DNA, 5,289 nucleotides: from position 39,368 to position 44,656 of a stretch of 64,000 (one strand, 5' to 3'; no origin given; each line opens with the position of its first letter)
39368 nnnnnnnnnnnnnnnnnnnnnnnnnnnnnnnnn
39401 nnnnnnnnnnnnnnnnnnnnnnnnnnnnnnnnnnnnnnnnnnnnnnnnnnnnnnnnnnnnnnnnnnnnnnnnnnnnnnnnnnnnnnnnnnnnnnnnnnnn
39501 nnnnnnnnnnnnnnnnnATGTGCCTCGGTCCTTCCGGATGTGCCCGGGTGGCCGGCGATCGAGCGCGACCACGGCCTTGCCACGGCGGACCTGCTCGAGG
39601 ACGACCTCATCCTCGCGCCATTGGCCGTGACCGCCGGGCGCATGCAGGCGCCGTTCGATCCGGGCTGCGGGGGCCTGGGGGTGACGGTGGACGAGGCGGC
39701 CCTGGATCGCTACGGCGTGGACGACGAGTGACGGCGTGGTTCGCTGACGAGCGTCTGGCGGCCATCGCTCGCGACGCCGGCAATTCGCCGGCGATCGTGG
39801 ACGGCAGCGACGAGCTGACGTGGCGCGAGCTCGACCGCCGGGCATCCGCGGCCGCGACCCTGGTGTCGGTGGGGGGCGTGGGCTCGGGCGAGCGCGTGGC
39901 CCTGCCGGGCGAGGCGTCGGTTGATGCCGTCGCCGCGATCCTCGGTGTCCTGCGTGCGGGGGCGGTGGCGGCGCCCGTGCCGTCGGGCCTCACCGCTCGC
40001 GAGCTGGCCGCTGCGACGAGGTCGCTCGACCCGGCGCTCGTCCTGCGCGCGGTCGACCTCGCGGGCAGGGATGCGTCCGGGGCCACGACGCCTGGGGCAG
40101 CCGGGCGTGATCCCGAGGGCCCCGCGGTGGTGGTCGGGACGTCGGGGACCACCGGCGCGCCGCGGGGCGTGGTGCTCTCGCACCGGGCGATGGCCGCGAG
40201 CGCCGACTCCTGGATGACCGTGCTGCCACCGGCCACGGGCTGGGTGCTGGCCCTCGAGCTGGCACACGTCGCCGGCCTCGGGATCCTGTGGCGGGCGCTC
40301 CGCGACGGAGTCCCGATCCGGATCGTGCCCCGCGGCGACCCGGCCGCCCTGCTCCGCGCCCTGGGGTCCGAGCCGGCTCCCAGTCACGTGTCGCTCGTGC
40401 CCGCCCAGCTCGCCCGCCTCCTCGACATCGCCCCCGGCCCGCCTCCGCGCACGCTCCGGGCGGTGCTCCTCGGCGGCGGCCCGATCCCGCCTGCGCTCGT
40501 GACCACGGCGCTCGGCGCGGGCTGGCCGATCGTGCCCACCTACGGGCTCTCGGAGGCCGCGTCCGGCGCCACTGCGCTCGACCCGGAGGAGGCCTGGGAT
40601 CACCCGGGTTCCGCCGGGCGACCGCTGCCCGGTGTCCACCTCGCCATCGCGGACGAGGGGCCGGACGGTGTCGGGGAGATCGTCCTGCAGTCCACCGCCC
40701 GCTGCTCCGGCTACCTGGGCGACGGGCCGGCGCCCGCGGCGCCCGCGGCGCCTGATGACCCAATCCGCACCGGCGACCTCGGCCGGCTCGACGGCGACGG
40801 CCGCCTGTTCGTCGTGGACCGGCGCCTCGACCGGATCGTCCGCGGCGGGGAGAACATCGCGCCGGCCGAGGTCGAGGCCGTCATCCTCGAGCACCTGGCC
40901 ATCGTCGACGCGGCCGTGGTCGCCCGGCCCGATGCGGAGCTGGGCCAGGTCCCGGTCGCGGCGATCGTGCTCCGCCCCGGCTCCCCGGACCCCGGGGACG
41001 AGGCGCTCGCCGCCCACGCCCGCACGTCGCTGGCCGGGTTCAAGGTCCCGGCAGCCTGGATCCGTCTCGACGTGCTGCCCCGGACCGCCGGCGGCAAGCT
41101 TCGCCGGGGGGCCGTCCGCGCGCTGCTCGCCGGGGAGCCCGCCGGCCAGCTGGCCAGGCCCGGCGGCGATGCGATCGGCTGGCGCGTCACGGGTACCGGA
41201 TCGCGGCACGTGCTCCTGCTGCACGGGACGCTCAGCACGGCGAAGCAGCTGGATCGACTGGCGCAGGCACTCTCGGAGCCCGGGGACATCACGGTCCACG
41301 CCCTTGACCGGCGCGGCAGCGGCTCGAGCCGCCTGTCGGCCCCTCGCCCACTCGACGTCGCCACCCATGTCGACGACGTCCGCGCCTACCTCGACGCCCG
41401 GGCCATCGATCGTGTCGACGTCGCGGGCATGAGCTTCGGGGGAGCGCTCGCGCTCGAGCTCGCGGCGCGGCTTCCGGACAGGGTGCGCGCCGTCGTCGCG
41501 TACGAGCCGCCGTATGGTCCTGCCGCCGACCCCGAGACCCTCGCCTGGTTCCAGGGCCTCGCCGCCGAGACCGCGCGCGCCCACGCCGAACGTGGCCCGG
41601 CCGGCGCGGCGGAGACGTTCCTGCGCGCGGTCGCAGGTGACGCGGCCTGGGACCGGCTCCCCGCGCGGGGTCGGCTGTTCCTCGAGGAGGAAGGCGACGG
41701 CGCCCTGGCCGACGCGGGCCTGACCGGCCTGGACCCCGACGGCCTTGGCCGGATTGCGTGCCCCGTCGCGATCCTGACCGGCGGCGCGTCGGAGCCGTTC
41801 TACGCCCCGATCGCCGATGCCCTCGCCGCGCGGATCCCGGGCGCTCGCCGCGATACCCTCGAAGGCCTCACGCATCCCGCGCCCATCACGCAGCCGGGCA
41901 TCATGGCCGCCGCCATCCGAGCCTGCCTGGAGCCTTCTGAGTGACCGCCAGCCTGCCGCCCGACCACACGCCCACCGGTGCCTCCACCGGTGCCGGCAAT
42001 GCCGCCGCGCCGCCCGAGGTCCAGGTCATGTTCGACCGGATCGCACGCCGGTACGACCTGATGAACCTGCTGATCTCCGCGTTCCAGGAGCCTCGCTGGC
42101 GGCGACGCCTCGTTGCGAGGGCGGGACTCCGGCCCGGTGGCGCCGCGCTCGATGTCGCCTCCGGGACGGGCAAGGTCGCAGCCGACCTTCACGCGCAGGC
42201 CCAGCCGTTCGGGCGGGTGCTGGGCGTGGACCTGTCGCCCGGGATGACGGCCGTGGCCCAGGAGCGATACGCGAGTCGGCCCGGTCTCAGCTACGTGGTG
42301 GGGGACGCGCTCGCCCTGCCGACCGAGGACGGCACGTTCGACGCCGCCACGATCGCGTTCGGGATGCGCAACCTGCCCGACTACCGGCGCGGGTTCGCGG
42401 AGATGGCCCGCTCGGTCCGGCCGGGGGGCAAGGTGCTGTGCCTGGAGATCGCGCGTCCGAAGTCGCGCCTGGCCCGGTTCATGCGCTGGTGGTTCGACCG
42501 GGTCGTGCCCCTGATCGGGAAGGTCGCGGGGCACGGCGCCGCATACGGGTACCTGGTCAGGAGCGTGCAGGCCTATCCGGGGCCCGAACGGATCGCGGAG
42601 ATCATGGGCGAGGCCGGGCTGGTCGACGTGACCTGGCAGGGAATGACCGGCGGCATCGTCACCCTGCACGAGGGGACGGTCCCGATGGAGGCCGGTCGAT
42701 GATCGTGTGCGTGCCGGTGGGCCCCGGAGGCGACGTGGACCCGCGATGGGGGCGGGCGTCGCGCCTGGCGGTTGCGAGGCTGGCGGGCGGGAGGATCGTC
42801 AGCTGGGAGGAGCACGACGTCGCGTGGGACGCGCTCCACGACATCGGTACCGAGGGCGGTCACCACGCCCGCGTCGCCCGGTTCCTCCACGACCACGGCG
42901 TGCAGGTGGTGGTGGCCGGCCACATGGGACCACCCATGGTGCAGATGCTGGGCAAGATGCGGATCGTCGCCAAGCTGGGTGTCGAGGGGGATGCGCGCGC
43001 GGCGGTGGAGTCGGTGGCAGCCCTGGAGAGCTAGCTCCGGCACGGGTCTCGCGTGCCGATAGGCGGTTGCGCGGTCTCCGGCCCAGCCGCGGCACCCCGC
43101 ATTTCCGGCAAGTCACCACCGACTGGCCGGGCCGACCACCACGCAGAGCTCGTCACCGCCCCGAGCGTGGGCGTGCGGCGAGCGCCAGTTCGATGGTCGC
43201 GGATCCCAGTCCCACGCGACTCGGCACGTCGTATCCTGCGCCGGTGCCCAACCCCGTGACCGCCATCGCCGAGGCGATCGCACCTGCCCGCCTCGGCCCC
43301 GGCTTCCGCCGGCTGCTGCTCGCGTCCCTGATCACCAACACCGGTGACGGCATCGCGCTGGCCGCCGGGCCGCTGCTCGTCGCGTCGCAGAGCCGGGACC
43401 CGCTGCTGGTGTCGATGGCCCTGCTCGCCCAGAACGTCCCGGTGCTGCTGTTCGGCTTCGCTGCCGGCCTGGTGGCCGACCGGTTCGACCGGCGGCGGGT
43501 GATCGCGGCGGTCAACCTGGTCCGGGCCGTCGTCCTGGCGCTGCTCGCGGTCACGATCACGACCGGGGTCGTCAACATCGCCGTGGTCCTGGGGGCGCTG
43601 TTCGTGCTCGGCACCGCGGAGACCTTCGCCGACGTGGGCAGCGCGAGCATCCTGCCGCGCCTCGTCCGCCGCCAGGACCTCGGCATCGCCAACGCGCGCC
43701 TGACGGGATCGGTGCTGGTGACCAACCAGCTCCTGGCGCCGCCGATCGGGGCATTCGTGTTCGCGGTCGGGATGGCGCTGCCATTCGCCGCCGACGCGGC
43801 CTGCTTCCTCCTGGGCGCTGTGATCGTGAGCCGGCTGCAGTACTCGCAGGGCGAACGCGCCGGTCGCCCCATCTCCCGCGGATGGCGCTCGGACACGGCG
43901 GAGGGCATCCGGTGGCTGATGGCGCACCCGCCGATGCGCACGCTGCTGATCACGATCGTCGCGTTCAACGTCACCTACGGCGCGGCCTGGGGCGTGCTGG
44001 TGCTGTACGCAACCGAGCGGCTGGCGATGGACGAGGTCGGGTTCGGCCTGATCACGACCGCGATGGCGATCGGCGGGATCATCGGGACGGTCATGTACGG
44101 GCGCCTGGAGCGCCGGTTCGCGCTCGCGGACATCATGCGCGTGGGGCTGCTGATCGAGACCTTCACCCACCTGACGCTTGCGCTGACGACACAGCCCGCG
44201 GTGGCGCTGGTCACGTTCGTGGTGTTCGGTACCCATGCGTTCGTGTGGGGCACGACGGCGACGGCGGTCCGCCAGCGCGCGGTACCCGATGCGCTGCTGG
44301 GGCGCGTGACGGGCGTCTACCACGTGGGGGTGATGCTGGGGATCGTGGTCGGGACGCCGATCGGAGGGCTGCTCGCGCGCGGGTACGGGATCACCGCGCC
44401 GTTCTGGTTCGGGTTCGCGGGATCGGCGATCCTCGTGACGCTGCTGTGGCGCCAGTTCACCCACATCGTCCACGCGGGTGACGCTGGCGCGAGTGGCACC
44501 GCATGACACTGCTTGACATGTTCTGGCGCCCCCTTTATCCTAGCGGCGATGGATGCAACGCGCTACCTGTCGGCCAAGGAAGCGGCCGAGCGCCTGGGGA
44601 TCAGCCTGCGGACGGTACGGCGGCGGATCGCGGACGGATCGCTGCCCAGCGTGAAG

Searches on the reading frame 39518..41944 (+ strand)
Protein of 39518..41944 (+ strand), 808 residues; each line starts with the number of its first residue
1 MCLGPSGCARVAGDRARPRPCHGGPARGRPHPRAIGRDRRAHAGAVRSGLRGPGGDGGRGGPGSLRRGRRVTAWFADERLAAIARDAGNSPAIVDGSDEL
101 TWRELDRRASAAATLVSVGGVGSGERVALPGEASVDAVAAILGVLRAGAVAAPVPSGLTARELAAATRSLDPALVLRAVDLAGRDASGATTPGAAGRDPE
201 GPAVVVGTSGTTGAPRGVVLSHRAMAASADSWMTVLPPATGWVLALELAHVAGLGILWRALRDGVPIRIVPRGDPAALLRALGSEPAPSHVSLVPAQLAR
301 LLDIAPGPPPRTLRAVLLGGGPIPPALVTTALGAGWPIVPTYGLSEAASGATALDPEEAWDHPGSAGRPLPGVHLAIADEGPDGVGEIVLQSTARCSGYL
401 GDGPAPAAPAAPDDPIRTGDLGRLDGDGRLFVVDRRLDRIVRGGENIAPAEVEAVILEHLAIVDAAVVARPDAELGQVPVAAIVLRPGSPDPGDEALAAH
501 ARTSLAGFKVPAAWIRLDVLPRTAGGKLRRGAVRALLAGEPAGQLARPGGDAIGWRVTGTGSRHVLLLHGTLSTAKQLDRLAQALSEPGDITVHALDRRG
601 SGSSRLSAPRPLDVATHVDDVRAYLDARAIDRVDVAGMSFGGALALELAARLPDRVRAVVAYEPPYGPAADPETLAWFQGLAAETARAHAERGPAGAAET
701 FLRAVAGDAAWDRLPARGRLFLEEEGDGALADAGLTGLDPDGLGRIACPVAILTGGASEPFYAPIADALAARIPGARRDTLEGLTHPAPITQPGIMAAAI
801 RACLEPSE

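Call 5: search_protein_families(library=pfam, proteins=[window:39518-41944:+])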
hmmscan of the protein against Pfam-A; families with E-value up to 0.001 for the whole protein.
window:39518-41944:+ (808 aa): 5 families
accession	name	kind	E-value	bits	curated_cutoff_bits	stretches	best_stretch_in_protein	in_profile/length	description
PF00501.34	AMP-binding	-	1.7e-52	178.9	29.9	1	84-400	5-384/384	AMP-binding enzyme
PF13193.12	AMP-binding_C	-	7.8e-16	59.2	24.5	1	451-527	1-76/76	AMP-binding enzyme C-terminal domain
PF00561.26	Abhydrolase_1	-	8.4e-15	55.5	25.8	1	564-687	2-129/245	alpha/beta hydrolase fold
PF12146.15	Hydrolase_4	-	2.4e-12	47.1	27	1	564-688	6-132/239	Serine aminopeptidase, S33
PF00975.26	Thioesterase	-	0.00032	21.4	26.4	1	564-659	2-94/226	Thioesterase domain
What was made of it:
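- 39728..41944 (+): menE (OSB-CoA ligase) fused to a C-terminal alpha/beta-hydrolase domain. Call 5 (AMP-binding, AMP-binding_C and Abhydrolase_1 in one ORF).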

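Call 18: search_protein_families(library=ncbifam, proteins=[window:39518-41944:+], max_evalue=0.01)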
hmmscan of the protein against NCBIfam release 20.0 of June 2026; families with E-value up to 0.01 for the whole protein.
window:39518-41944:+ (808 aa): 131 families (the best 25 are shown)
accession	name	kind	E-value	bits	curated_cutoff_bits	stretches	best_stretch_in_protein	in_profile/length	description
TIGR01923.1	menE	equivalog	1.1e-83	281.6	330.15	1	101-532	1-441/442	o-succinylbenzoate--CoA ligase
NF004837.0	PRK06187.1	subfamily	1.9e-73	247.6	476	2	198-538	168-523/531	long-chain-fatty-acid--CoA ligase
NF002966.0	PRK03640.1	equivalog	2e-69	234.4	556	1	87-535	15-478/483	o-succinylbenzoate--CoA ligase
NF006539.0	PRK09029.1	equivalog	2.1e-57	195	494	1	84-538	13-452/458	o-succinylbenzoate--CoA ligase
NF006572.0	PRK09088.1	equivalog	4.4e-56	190.5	696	1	84-538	11-488/491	acyl-CoA synthetase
NF005801.1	PRK07656.1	equivalog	4.1e-55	187.3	657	2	187-530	151-496/500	FadD3 family acyl-CoA ligase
NF006182.0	PRK08316.1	subfamily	2.2e-51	174.9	663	2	200-535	171-515/523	fatty acyl-CoA synthetase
NF052580.1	Str24CoAsynCasG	equivalog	2.1e-50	171.6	750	1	186-534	175-547/548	steroid-24-oyl-CoA synthetase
NF052269.1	Staph_lig_FadD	equivalog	3e-48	164.4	650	2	199-537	149-493/499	long-chain-fatty-acid--CoA ligase FadD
NF005857.1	PRK07786.1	exception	5.2e-48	163.8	733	2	200-535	166-510/513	fatty-acid--CoA ligase FadD5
NF005660.0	PRK07445.1-2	equivalog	5.1e-47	160.6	525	1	197-534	68-387/397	O-succinylbenzoic acid--CoA ligase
NF004114.0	PRK05605.1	equivalog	2.9e-46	158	766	1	197-538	218-570/575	long-chain-fatty-acid--CoA ligase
NF004797.0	PRK06145.1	equivalog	1.1e-44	152.6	850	1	80-537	8-495/499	acyl-CoA synthetase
NF005858.0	PRK07787.1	subfamily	3.3e-44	151.1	575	1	85-531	12-466/471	acyl-CoA synthetase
NF005877.1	PRK07824.1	equivalog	4.3e-44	151.1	345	1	203-535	45-360/362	o-succinylbenzoate--CoA ligase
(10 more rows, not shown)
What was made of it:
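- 39728..41944 (+): Call 18 (TIGR01923 menE at 281.6 bits, below its 330 cut-off).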

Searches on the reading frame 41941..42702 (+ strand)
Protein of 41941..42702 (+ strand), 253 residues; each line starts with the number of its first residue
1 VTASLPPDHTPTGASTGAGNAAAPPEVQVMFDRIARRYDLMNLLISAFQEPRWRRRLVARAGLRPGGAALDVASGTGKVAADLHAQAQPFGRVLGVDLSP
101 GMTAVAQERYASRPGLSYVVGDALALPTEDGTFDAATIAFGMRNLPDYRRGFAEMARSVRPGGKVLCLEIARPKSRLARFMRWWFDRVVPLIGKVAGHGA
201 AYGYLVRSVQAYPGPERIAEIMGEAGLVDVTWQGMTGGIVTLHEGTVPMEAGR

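Call 55: search_protein_families(library=pfam, proteins=[window:41941-42702:+])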
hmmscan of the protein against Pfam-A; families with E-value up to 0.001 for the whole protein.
window:41941-42702:+ (253 aa): 6 families
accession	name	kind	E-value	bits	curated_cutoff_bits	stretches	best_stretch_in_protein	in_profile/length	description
PF01209.24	Ubie_methyltran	-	4e-54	183.9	20.1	1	26-246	8-232/233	ubiE/COQ5 methyltransferase family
PF13649.12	Methyltransf_25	-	2.4e-20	73.5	27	1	70-163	2-97/97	Methyltransferase domain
PF08241.18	Methyltransf_11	-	5.7e-20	72.2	21.2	1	70-167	1-95/95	Methyltransferase domain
PF08242.18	Methyltransf_12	-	3.1e-11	44.3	30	1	70-164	1-97/98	Methyltransferase domain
PF13489.12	Methyltransf_23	-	1.1e-10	42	27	1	55-187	10-136/164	Methyltransferase domain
PF13847.12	Methyltransf_31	-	3.8e-07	30.3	27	1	65-171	3-113/145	Methyltransferase domain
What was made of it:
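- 41941..42702 (+): menG/ubiE (demethylmenaquinone methyltransferase family), the last clearly coupled gene of the operon. Call 55 (PF01209 at 183.9 bits).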

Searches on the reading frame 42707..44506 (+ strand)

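Call 55: search_protein_families(library=pfam, proteins=[window:42707-44506:+])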
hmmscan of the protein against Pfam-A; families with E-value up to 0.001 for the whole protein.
window:42707-44506:+ (599 aa): 3 families
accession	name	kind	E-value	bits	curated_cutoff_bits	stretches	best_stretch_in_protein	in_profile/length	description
PF05977.19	MFS_3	-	1e-31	110.5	27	1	191-578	4-386/524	Transmembrane secretion effector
PF07690.21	MFS_1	-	5e-30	105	33.4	2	203-538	1-335/347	Major Facilitator Superfamily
PF13347.12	MFS_2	-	1.1e-05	24.6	27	1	384-528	200-345/427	MFS/sugar transport protein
